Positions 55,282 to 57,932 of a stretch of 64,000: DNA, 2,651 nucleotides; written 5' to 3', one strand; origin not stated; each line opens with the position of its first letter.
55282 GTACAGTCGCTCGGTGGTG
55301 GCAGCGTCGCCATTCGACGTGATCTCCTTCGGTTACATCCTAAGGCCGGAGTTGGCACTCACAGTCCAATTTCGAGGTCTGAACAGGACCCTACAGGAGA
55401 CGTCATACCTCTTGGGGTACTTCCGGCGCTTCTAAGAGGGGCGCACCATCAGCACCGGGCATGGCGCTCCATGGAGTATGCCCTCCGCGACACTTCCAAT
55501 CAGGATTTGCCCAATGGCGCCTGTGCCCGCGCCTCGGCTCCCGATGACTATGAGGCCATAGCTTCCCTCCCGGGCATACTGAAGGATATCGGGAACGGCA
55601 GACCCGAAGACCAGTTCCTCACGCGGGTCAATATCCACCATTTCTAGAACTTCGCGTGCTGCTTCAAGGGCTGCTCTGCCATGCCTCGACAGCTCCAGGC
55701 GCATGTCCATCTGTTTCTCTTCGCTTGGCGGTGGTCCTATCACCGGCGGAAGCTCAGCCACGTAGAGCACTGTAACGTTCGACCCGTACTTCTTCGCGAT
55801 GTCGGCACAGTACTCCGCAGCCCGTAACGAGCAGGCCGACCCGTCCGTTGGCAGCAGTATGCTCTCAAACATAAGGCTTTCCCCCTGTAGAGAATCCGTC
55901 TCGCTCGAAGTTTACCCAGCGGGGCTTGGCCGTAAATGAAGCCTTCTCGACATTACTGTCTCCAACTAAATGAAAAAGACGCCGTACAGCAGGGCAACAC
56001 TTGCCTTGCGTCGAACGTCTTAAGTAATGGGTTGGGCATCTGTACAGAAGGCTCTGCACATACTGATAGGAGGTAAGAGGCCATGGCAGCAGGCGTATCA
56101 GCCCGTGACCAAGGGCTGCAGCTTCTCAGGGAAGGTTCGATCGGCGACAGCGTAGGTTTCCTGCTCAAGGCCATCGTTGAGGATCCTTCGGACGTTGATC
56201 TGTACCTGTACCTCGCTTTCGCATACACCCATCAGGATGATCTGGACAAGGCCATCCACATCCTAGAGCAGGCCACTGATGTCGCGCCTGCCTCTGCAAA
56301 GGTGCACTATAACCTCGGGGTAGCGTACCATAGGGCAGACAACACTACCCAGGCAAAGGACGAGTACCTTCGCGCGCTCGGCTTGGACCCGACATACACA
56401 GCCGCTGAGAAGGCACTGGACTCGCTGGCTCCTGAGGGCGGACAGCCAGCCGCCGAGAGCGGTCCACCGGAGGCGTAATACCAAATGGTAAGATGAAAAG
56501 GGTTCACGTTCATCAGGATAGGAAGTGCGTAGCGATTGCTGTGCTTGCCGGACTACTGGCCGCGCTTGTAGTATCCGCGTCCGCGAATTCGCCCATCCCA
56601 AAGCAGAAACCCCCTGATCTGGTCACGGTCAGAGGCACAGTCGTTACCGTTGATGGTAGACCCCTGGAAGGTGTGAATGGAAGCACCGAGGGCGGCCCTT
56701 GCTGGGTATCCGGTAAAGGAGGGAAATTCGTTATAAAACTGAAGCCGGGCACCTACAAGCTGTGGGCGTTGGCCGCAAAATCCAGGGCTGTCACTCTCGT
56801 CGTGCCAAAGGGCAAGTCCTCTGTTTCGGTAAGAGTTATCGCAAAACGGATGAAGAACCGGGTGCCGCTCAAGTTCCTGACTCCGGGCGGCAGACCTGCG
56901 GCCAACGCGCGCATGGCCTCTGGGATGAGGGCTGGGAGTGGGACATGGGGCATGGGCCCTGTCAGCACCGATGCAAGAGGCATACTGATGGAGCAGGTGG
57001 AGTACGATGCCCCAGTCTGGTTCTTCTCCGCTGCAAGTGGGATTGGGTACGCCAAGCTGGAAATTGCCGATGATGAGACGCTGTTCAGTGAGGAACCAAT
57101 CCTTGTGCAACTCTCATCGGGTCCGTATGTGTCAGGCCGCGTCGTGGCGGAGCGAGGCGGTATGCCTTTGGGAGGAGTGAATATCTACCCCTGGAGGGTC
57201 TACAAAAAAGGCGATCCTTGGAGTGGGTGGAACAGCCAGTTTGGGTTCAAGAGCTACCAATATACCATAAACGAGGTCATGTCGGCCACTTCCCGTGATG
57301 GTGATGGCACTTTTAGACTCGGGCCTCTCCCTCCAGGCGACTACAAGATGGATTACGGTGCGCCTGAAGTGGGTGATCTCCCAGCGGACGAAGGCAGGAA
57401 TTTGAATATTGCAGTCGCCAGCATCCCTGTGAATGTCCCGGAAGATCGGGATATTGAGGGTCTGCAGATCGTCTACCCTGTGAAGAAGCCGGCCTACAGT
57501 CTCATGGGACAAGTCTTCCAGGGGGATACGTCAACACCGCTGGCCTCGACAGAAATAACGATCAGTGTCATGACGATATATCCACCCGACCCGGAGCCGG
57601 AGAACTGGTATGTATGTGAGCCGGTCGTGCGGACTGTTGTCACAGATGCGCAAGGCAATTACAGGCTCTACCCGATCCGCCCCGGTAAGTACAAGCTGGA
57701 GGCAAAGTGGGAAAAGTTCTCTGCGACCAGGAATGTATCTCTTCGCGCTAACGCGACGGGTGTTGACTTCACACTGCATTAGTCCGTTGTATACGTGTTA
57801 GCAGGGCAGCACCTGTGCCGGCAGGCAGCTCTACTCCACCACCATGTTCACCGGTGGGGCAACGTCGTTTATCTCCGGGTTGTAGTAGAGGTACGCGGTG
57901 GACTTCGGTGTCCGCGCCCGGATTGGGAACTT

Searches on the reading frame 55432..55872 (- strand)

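Call 38: search_protein_families(library=pfam, proteins=[window:55432-55872:-], max_evalue=0.01)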
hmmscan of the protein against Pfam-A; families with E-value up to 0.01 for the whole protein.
window:55432-55872:- (146 aa): 1 family
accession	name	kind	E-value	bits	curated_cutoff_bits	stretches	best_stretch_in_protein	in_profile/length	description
PF00582.32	Usp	-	9.2e-31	107.7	24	1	1-144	1-141/141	Universal stress protein family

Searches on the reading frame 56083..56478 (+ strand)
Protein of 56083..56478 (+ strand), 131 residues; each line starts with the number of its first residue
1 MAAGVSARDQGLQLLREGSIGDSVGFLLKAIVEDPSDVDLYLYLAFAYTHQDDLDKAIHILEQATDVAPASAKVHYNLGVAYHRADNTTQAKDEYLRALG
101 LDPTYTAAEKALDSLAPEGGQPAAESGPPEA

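Call 38: search_protein_families(library=pfam, proteins=[window:56083-56478:+], max_evalue=0.01)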
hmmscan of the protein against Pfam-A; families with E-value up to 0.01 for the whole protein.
window:56083-56478:+ (131 aa): 17 families
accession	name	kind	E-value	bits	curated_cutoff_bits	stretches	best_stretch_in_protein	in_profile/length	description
PF07719.23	TPR_2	-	6.9e-13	48.1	27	2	72-105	1-34/34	Tetratricopeptide repeat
PF13431.12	TPR_17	-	9.6e-13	47.8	24.4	2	27-58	2-33/34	Tetratricopeptide repeat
PF00515.34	TPR_1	-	4.4e-12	45.7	27.8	2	72-105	1-34/34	Tetratricopeptide repeat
PF13414.12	TPR_11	-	6e-12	45.5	26.8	1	47-84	3-40/42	TPR repeat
PF14559.12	TPR_19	-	1.2e-11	45.2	25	2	51-107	4-60/68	Tetratricopeptide repeat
PF13181.12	TPR_8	-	9e-11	41.5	25.7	1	72-104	1-33/34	Tetratricopeptide repeat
PF13432.12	TPR_16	-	1.1e-09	39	32.7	1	51-104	10-63/65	Tetratricopeptide repeat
PF13428.12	TPR_14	-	1.5e-09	38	23.5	1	39-79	2-42/44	Tetratricopeptide repeat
PF13371.12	TPR_9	-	1e-07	32.3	35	2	47-111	4-68/73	Tetratricopeptide repeat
PF13424.12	TPR_12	-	2.6e-07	31.2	30.1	1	40-101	5-74/77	Tetratricopeptide repeat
PF13174.12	TPR_6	-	7.9e-07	29.8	26.3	0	40-70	2-32/33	Tetratricopeptide repeat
PF12895.13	ANAPC3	-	0.00062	20.4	27.2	1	33-93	19-77/82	Anaphase-promoting complex, cyclosome, subunit 3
PF23914.1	TPR_CcmH_CycH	-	0.0013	19.1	42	0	26-71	109-154/158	Cytochrome c-type biogenesis protein H TPR domain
PF13176.12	TPR_7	-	0.0016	18.8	27.9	0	47-69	8-32/36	Tetratricopeptide repeat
PF13374.12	TPR_10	-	0.0028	18.1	27.5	0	41-64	5-28/42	Tetratricopeptide repeat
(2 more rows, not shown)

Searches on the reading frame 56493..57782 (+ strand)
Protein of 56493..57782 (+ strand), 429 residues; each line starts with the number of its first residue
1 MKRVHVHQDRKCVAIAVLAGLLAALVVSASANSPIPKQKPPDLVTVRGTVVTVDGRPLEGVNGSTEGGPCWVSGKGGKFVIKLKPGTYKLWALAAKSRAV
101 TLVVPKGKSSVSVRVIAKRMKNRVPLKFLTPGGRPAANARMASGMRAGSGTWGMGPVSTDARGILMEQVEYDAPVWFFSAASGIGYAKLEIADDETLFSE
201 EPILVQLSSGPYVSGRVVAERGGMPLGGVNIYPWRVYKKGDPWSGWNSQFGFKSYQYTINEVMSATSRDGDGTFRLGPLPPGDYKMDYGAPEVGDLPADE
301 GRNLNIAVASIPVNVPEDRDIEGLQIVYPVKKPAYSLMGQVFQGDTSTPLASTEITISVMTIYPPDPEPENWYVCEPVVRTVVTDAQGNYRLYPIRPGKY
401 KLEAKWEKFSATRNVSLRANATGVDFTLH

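Call 9: search_protein_families(library=pfam, proteins=[window:56493-57782:+])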
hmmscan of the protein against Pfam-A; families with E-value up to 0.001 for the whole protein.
window:56493-57782:+ (429 aa): 6 families
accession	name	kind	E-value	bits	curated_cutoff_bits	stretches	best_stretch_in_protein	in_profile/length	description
PF13620.12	CarboxypepD_reg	-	2.9e-16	60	32.3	1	368-428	27-81/82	Carboxypeptidase regulatory-like domain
PF13715.12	CarbopepD_reg_2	-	1.1e-08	35.4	32.2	0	382-417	28-64/88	CarboxypepD_reg-like domain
PF00775.27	Dioxygenase_C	-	6.1e-07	29.5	27.3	0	380-404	76-100/182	Dioxygenase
PF17802.7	SpaA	-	4e-05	24.1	23.1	0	346-403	12-57/91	Prealbumin-like fold domain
PF17210.9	SdrD_B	-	0.00013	22.6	29.7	0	378-405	38-65/112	SdrD B-like domain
PF22902.2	NOMO1-like_9th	-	0.00029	21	27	0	378-410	28-61/75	BOS complex subunit NOMO1-like, beta sandwich domain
